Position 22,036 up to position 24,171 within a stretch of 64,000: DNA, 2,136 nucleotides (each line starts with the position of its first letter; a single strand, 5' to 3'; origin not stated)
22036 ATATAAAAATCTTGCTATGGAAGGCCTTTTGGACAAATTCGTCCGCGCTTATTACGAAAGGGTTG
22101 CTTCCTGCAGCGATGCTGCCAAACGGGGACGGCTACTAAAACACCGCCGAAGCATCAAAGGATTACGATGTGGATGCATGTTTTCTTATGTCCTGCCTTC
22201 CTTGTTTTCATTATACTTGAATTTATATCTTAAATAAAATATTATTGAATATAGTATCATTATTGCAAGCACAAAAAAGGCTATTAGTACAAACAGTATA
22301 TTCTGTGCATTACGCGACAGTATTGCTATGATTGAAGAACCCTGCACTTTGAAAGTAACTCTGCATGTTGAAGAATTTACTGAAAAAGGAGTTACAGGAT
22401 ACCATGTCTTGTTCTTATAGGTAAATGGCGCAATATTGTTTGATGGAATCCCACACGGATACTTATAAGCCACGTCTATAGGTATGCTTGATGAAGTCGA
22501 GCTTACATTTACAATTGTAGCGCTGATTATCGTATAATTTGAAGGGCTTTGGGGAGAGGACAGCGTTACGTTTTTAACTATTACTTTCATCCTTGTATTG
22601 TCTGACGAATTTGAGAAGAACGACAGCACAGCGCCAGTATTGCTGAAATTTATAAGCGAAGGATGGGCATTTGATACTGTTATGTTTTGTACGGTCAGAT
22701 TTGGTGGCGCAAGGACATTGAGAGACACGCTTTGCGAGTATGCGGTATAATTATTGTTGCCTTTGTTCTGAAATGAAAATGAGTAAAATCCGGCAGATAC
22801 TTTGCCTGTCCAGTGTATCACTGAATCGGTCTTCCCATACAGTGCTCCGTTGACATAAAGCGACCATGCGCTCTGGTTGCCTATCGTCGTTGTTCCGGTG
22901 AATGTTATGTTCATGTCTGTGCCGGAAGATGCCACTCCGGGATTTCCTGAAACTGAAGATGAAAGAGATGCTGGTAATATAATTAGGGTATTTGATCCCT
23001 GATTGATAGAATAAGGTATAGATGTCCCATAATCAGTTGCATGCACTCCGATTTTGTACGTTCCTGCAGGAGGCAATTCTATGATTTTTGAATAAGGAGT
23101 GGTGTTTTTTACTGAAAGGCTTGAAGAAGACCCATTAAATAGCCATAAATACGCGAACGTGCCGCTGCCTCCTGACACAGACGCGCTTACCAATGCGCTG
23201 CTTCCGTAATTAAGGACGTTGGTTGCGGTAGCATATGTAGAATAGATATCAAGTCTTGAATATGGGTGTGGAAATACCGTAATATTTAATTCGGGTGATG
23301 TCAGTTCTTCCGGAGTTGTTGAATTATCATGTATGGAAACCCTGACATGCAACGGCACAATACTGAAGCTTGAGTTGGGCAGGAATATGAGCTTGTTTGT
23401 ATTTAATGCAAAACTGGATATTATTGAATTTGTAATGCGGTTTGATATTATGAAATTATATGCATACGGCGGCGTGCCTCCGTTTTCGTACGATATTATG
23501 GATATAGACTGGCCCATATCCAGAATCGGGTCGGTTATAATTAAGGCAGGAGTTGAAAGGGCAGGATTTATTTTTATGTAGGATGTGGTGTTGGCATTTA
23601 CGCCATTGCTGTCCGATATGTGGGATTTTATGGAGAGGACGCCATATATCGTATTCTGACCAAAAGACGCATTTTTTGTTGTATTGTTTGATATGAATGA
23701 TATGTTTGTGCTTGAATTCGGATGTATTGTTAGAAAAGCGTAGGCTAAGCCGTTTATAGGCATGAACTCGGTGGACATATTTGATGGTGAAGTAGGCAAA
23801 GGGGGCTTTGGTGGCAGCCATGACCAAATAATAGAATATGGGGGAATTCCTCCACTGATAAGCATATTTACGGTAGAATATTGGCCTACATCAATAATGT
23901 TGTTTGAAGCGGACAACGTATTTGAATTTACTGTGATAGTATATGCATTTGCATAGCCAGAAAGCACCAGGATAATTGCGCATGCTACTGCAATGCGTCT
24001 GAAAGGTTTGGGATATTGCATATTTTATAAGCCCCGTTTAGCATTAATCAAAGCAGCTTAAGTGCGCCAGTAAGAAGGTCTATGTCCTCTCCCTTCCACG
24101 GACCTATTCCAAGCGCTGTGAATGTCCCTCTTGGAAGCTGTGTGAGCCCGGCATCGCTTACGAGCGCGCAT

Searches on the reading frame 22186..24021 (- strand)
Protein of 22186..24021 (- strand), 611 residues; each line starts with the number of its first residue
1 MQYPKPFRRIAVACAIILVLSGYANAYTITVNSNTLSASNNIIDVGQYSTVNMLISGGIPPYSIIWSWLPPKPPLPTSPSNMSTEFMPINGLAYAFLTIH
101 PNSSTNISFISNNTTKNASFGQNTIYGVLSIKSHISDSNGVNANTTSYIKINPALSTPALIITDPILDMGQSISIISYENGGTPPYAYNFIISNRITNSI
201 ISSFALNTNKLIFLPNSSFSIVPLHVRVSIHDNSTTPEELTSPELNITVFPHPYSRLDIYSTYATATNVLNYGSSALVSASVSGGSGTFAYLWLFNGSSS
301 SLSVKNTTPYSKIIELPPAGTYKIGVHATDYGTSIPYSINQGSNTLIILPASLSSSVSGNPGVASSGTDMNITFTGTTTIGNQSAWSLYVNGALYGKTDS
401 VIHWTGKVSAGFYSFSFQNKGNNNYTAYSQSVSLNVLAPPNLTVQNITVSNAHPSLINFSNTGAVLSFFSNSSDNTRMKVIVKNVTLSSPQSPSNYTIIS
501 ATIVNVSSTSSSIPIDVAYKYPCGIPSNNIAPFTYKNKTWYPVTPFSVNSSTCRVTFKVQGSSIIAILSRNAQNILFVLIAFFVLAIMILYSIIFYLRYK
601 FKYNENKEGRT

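Call 17: search_protein_families(library=pfam, proteins=[window:22186-24021:-], max_evalue=0.001)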
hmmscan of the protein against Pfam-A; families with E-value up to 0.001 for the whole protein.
window:22186-24021:- (611 aa): 0 families

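Call 91: search_protein_families(library=pfam, proteins=[window:22186-24021:-], max_evalue=5)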
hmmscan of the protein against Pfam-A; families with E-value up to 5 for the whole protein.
window:22186-24021:- (611 aa): 3 families
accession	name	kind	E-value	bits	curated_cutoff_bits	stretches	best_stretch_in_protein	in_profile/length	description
PF05425.18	CopD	-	0.14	13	32.1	1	7-39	7-39/105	Copper resistance protein D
PF13573.12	SprB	-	0.21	11.7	28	2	278-294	17-33/37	SprB repeat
PF13364.12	BetaGal_ABD2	-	2.3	9.4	23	1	366-420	47-92/112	Beta-galactosidase second all-beta domain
